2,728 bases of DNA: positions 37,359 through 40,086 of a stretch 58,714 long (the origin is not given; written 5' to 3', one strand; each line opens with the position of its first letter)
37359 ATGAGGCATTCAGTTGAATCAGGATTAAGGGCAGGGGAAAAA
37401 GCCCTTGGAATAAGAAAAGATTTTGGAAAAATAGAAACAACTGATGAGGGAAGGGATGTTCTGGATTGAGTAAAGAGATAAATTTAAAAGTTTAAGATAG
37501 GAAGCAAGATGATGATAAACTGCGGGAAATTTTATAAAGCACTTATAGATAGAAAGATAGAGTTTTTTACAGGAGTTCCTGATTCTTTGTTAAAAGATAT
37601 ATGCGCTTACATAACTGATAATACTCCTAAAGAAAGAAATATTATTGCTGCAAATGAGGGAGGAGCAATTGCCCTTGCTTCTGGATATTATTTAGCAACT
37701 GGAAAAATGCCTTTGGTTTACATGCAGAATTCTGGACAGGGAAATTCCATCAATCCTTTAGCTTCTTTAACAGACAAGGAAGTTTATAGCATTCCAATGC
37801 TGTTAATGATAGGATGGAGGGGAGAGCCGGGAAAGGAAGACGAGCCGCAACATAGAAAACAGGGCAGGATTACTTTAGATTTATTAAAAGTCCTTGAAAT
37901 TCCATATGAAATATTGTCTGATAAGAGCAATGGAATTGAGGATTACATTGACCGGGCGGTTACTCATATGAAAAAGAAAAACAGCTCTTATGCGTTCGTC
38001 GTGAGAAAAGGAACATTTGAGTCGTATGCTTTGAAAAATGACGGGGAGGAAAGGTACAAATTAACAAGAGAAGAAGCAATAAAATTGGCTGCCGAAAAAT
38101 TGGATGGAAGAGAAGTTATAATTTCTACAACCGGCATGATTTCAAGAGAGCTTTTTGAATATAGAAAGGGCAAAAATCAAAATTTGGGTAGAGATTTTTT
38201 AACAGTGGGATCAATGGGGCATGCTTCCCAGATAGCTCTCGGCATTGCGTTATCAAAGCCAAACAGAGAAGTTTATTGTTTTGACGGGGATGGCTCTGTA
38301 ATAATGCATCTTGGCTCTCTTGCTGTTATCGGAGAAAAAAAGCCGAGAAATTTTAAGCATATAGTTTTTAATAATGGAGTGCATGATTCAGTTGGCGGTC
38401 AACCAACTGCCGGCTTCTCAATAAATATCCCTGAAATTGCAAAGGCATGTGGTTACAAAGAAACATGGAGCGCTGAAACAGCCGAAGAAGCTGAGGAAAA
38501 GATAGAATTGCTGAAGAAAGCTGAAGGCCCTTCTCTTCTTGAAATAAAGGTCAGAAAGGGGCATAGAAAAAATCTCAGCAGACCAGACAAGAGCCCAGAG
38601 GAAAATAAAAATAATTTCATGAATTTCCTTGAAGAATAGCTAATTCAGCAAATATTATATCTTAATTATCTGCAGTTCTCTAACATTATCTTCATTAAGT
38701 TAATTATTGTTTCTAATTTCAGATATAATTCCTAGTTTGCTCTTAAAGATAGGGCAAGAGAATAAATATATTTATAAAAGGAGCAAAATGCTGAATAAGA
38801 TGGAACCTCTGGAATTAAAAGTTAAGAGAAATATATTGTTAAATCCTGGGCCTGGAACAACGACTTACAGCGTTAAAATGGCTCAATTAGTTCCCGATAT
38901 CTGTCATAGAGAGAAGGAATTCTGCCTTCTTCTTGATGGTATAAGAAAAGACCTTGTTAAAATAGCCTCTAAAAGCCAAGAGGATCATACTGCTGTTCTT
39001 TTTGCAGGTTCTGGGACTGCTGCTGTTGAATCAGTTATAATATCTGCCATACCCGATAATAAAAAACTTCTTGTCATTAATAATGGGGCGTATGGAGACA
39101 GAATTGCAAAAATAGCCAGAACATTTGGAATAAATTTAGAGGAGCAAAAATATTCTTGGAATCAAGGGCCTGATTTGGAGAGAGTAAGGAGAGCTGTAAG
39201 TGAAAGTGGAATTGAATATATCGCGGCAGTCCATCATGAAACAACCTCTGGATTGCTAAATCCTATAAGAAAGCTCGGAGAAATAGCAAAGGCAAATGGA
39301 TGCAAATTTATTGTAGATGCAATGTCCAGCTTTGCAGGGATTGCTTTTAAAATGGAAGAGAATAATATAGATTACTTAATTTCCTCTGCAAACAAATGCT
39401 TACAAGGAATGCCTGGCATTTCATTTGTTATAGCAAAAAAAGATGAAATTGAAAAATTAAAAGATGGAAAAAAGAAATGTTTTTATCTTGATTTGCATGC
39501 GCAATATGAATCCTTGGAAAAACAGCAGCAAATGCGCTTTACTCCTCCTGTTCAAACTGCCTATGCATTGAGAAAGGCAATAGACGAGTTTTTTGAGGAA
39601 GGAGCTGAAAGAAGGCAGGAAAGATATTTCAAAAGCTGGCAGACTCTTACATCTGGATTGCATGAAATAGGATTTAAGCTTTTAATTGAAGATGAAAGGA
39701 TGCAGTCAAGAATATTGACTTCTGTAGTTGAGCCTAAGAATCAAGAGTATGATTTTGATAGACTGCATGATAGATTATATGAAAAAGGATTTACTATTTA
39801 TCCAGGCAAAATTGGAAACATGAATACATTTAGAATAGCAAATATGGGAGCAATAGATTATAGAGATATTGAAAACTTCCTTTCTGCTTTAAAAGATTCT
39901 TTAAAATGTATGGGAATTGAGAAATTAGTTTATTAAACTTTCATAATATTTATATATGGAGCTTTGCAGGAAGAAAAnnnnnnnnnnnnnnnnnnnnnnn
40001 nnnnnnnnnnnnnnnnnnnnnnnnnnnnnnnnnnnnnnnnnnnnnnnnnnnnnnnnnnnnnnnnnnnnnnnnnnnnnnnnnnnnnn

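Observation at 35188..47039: Complete 2-aminoethylphosphonate biosynthesis and activation cluster in a reduced archaeon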

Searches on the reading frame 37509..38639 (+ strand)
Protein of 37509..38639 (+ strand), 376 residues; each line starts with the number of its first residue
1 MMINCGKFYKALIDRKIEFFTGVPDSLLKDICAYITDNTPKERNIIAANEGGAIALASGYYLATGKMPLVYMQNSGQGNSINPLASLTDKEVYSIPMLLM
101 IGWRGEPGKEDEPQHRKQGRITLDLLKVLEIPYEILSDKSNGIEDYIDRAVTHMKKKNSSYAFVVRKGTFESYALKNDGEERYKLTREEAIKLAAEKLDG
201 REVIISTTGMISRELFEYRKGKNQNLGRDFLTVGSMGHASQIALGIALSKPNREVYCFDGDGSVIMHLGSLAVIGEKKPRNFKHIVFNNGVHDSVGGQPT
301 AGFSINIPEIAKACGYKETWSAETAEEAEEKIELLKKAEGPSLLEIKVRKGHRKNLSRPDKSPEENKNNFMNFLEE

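Call 4: search_protein_families(library=pfam, proteins=[window:37509-38639:+], max_evalue=0.01)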
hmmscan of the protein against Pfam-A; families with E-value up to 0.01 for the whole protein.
window:37509-38639:+ (376 aa): 3 families
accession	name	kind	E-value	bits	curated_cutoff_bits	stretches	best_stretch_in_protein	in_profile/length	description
PF02775.26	TPP_enzyme_C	-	9.3e-20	71.4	21.9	1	231-346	25-151/151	Thiamine pyrophosphate enzyme, C-terminal TPP binding domain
PF02776.23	TPP_enzyme_N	-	1.4e-11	44.7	26.8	1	9-115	8-108/119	Thiamine pyrophosphate enzyme, N-terminal TPP binding domain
PF03836.20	RasGAP_C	-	0.0086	16.6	26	0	129-209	62-135/137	RasGAP C-terminus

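Call 5: search_protein_families(library=ncbifam, proteins=[window:37509-38639:+], max_evalue=0.01)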
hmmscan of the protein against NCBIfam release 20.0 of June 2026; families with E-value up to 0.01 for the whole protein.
window:37509-38639:+ (376 aa): 40 families (the best 25 are shown)
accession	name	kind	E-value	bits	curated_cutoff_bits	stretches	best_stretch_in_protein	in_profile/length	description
TIGR03297.1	Ppyr-DeCO2ase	equivalog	3.7e-151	503.2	312.5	1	17-374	2-360/360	phosphonopyruvate decarboxylase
TIGR03846.1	sulfopy_beta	equivalog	4.1e-38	131.1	221.5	1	187-374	1-181/182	sulfopyruvate decarboxylase subunit beta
NF004813.0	PRK06163.1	equivalog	1.1e-28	100.3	240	1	195-372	23-194/202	hypothetical protein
TIGR03845.1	sulfopyru_alph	equivalog_domain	1.3e-24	86.9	147.95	1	8-165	4-155/160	sulfopyruvate decarboxylase subunit alpha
NF006016.1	PRK08155.1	equivalog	1.7e-14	53.2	870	1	223-293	395-467/554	acetolactate synthase large subunit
TIGR00118.1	acolac_lg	equivalog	8.2e-13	47.6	538.35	2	183-350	359-536/557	biosynthetic-type acetolactate synthase large subunit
NF005860.0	PRK07789.1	equivalog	5.7e-11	41.4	881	2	171-274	387-490/615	acetolactate synthase large subunit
NF005584.0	PRK07282.1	equivalog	2e-10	39.9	970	2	127-289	316-472/566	acetolactate synthase large subunit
NF005228.0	PRK06725.1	equivalog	2.3e-10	39.3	991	1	161-291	350-479/571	acetolactate synthase large subunit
NF006319.0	PRK08527.1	equivalog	2.5e-10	39.4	905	1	126-290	309-470/565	acetolactate synthase large subunit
NF006525.0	PRK08979.1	equivalog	1.4e-09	37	1084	2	9-102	11-101/572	acetolactate synthase 3 large subunit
NF004710.0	PRK06048.1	equivalog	1.6e-09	36.7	976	1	228-292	405-471/561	acetolactate synthase large subunit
NF006203.0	PRK08327.1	equivalog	2e-09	36.5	456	2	216-295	412-494/571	thiamine pyrophosphate-requiring protein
NF006524.0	PRK08978.1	equivalog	2e-09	36.3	738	1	232-289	399-455/548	acetolactate synthase 2 catalytic subunit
NF006052.0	PRK08199.1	subfamily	3.6e-09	35.5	539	1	184-292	366-472/559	thiamine pyrophosphate protein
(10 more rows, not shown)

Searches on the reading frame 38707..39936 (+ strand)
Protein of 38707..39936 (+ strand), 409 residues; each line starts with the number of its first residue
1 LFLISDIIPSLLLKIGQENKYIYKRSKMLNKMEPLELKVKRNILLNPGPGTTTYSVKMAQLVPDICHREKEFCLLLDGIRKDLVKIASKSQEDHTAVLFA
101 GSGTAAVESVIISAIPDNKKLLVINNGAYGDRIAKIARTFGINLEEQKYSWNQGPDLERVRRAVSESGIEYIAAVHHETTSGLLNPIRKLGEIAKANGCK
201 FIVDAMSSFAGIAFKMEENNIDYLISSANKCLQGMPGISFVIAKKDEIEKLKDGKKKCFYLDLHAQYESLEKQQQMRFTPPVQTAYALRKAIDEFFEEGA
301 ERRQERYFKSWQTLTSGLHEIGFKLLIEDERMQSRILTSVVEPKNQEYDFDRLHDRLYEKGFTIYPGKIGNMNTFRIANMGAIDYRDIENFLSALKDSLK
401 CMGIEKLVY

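Call 4: search_protein_families(library=pfam, proteins=[window:38707-39936:+], max_evalue=0.01)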
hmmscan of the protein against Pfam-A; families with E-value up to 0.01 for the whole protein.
window:38707-39936:+ (409 aa): 3 families
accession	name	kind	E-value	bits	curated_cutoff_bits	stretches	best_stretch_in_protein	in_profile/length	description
PF00266.25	Aminotran_5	-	5.4e-25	88.6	21.5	1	64-341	33-315/371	Aminotransferase class-V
PF01053.26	Cys_Met_Meta_PP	-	0.00092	18.3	27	1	95-235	68-203/381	Cys/Met metabolism PLP-dependent enzyme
PF00155.27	Aminotran_1_2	-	0.0043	16.7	19.7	1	88-390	56-356/361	Aminotransferase class I and II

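Call 5: search_protein_families(library=ncbifam, proteins=[window:38707-39936:+], max_evalue=0.01)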
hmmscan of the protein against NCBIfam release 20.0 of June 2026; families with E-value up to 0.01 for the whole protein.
window:38707-39936:+ (409 aa): 22 families
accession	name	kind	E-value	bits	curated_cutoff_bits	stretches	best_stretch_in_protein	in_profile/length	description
TIGR03301.1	PhnW-AepZ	equivalog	1.8e-131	438.8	360.8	1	43-398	1-354/355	2-aminoethylphosphonate aminotransferase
NF010006.0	PRK13479.1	equivalog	9.7e-111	370.4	296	1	40-405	4-367/369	2-aminoethylphosphonate--pyruvate transaminase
TIGR02326.1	transamin_PhnW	equivalog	1.2e-106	356.9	400.8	1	41-400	3-361/363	2-aminoethylphosphonate--pyruvate transaminase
NF046070.1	PyrdoxPyrvTramin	equivalog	5.8e-41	140.6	600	1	45-384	9-348/369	pyridoxamine--pyruvate transaminase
NF045640.1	AspGlyoxATaseBhcA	equivalog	1.4e-30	106.5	650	1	41-383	4-348/395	L-aspartate--glyoxylate aminotransferase BhcA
TIGR01364.1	serC_1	equivalog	6.4e-13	48.3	443.6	1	62-304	33-261/358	phosphoserine transaminase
TIGR01977.1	am_tr_V_EF2568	hypoth_equivalog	1.3e-12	47.4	377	1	92-323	60-291/376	cysteine desulfurase family protein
NF003764.0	PRK05355.1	equivalog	6.3e-12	45.1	253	1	62-295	36-251/357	3-phosphoserine/phosphohydroxythreonine transaminase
TIGR01979.1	sufS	subfamily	3.1e-09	36.2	475.1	1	156-332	148-325/403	SufS family cysteine desulfurase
TIGR03812.1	tyr_de_CO2_Arch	equivalog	9.9e-09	34.5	299.4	1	133-396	120-373/375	tyrosine decarboxylase MfnA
TIGR03402.1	FeS_nifS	equivalog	2.8e-08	32.9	530.75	1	92-241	57-208/379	cysteine desulfurase NifS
TIGR04343.1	egtE_PLP_lyase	equivalog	1.2e-07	30.8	400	1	93-253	70-225/370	ergothioneine biosynthesis PLP-dependent enzyme EgtE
TIGR03403.1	nifS_epsilon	equivalog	4.2e-06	25.8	587.7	1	156-243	129-214/382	NifS family cysteine desulfurase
TIGR03235.1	DNA_S_dndA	equivalog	9.7e-06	25.1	480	1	157-250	128-219/353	cysteine desulfurase DndA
TIGR01366.1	serC_3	equivalog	1e-05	24.9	401.65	1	66-300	33-258/361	phosphoserine transaminase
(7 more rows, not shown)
